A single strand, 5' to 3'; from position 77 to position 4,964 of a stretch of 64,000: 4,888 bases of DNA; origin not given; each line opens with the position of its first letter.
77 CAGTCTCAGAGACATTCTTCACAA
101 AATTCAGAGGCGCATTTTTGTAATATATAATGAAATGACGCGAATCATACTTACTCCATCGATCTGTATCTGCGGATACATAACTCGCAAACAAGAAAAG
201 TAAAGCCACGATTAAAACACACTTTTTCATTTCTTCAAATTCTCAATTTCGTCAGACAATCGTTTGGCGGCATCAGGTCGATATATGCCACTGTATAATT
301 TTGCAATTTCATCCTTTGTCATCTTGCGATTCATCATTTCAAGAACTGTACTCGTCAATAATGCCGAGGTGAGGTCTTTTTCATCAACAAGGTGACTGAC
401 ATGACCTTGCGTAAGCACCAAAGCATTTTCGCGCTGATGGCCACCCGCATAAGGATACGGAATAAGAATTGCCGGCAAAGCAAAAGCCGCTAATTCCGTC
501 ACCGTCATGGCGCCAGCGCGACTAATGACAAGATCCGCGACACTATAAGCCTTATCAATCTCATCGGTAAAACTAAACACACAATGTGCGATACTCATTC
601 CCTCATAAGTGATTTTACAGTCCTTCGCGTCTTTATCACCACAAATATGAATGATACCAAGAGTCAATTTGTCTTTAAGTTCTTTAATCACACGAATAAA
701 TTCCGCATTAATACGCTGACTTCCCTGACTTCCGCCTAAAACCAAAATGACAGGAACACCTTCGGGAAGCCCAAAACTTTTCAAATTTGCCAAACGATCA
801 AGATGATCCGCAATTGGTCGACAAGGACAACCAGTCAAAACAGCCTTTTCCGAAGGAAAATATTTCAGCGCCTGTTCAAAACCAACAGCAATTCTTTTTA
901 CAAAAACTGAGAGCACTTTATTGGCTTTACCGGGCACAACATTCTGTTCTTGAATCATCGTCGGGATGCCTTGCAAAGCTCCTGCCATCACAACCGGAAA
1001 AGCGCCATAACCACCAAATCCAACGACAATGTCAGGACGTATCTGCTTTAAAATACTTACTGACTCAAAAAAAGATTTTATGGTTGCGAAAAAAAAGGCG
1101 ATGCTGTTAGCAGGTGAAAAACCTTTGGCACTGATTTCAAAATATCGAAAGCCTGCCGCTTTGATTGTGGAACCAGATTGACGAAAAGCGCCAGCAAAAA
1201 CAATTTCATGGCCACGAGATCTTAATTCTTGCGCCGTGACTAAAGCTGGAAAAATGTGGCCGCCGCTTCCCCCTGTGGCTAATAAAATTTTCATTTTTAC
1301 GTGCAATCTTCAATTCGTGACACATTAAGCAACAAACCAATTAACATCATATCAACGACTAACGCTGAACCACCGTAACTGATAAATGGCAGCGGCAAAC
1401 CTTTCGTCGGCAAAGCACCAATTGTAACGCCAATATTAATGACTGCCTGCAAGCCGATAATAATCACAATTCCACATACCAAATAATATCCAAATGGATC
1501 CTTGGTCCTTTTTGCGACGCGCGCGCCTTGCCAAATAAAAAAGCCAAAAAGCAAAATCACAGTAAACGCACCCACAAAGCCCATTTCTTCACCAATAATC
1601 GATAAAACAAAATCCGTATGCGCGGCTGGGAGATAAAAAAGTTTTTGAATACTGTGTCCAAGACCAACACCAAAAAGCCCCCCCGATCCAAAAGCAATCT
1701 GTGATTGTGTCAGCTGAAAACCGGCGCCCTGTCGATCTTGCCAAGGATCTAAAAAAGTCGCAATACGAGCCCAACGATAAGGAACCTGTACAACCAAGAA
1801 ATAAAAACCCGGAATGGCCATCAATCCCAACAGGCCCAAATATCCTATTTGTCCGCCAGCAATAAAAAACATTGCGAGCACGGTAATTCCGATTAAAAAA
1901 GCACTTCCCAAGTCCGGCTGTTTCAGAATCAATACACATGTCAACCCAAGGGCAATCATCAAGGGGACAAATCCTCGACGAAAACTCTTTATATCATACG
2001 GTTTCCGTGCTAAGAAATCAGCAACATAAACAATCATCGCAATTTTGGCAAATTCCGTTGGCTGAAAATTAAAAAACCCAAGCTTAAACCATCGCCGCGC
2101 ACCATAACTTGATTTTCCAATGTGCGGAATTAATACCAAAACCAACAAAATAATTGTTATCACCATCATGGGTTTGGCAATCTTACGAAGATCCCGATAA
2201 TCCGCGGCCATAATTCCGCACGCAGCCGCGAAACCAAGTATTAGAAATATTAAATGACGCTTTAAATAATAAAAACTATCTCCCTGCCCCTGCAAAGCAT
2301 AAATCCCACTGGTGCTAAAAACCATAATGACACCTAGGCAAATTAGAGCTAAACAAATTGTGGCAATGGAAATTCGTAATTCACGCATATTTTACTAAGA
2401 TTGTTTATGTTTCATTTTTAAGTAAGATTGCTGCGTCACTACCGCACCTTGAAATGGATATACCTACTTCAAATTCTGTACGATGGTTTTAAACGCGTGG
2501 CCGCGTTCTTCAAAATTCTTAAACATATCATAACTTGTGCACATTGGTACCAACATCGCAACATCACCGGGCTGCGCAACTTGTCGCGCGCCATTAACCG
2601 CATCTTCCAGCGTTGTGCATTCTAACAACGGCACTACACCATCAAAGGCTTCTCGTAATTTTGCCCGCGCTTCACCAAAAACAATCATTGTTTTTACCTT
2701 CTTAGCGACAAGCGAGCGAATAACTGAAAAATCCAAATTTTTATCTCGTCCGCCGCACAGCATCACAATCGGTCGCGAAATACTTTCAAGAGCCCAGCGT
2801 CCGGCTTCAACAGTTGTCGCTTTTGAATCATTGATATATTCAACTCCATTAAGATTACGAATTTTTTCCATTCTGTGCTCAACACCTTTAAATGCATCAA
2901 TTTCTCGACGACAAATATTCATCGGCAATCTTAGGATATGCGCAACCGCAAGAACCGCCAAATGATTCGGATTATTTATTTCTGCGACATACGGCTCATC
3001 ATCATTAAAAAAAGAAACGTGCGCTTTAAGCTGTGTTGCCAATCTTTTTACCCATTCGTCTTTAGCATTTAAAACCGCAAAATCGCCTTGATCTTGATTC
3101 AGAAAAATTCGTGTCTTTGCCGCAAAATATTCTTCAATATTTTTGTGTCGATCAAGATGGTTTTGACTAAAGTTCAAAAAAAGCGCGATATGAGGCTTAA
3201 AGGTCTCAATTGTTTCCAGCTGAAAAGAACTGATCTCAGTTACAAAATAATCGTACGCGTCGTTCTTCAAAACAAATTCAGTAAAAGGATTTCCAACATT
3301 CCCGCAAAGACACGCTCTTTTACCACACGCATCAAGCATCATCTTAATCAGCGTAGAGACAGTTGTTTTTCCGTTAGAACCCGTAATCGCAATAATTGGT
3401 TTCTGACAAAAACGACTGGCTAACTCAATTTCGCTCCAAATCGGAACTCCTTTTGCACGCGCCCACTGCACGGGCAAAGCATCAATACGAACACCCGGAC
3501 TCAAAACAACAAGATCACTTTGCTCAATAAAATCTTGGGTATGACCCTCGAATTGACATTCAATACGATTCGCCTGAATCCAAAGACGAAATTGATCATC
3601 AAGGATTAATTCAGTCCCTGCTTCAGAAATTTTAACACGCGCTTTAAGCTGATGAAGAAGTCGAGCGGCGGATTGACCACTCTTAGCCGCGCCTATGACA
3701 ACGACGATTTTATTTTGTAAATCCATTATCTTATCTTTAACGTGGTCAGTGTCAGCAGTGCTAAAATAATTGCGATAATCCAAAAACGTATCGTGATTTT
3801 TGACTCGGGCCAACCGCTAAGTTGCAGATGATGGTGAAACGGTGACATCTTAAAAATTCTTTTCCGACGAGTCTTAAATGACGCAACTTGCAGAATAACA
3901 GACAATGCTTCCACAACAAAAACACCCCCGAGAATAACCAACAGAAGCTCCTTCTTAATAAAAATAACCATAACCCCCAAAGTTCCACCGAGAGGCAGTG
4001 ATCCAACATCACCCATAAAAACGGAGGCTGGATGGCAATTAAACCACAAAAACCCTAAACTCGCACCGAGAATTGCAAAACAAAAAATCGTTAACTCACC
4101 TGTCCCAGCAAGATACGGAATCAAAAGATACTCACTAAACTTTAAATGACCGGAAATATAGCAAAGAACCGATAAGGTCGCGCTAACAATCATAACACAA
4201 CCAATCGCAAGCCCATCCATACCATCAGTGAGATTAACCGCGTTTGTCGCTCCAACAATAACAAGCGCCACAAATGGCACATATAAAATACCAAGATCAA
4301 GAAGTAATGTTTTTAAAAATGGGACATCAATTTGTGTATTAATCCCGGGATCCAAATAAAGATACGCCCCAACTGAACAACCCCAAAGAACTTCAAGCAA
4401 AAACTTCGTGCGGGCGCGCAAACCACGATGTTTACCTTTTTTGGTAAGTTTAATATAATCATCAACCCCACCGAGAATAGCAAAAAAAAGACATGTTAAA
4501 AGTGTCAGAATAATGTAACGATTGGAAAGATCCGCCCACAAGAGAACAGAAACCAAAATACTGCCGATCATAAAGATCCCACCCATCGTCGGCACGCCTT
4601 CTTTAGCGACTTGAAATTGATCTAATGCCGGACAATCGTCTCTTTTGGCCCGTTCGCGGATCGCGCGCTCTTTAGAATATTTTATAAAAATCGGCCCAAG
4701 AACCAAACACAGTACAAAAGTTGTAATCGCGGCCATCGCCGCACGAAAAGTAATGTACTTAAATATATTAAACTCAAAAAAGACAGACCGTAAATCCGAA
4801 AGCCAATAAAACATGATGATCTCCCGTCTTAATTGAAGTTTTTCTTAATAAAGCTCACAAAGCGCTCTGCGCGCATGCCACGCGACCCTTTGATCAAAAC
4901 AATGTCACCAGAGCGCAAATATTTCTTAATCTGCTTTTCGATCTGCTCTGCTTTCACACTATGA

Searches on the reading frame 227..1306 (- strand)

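Call 29: search_protein_families(library=pfam, proteins=[window:227-1306:-], max_evalue=0.0001)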
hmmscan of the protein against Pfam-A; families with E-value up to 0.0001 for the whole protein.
window:227-1306:- (359 aa): 2 families
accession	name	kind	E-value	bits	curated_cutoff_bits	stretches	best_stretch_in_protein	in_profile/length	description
PF04101.22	Glyco_tran_28_C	-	2.5e-36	125.7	22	1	186-336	1-152/166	Glycosyltransferase family 28 C-terminal domain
PF03033.26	Glyco_transf_28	-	3.2e-28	99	26.2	1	7-140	1-138/139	Glycosyltransferase family 28 N-terminal domain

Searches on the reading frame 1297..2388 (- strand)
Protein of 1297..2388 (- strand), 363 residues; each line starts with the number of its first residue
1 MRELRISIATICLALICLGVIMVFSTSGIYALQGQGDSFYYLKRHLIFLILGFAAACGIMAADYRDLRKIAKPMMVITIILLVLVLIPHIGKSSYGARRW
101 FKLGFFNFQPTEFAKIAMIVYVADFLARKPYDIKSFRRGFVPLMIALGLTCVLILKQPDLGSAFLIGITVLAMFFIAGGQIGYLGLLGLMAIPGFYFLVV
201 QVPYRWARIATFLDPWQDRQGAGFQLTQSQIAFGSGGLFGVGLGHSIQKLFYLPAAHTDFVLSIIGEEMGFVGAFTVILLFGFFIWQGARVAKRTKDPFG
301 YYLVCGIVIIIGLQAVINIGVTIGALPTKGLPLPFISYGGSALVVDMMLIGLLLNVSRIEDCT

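Call 29: search_protein_families(library=pfam, proteins=[window:1297-2388:-], max_evalue=0.0001)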
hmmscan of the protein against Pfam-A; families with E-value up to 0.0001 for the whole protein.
window:1297-2388:- (363 aa): 1 family
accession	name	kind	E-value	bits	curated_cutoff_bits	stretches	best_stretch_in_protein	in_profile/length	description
PF01098.24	FTSW_RODA_SPOVE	-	3.3e-114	382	26.4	1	10-358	5-352/356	Cell cycle protein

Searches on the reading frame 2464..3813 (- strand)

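Call 29: search_protein_families(library=pfam, proteins=[window:2464-3813:-], max_evalue=0.0001)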
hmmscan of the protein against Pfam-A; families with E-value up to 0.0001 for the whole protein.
window:2464-3813:- (449 aa): 4 families
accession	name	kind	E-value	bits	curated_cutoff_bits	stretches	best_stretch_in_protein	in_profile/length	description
PF08245.18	Mur_ligase_M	-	1.6e-29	103.8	24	1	143-269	1-145/200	Mur ligase middle domain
PF02875.26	Mur_ligase_C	-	3e-11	44.7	28.4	1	313-423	1-125/127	Mur ligase, glutamate ligase domain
PF21799.2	MurD-like_N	-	1.5e-08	35.2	27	1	37-125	3-86/88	Mur ligase MurD-like, N-terminal domain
PF21377.3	MurD_N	-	6.7e-05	23.3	24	0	40-109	5-71/76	MurD N-terminal domain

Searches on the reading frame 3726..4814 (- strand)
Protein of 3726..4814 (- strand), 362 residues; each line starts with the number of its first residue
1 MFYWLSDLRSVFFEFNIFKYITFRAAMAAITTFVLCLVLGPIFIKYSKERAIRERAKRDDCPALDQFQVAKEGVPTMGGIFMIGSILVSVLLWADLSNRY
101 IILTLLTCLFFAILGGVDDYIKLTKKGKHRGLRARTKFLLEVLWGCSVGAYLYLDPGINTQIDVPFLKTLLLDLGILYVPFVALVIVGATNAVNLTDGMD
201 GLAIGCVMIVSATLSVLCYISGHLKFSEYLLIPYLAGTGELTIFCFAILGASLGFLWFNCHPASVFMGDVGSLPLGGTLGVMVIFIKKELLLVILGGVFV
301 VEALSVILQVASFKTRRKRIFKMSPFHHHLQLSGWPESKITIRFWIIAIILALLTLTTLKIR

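Call 29: search_protein_families(library=pfam, proteins=[window:3726-4814:-], max_evalue=0.0001)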
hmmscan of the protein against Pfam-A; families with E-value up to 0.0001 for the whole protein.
window:3726-4814:- (362 aa): 1 family
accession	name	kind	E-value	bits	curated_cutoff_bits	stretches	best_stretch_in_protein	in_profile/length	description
PF00953.26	Glycos_transf_4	-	1.6e-33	116.4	27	1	102-285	2-158/160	Glycosyl transferase family 4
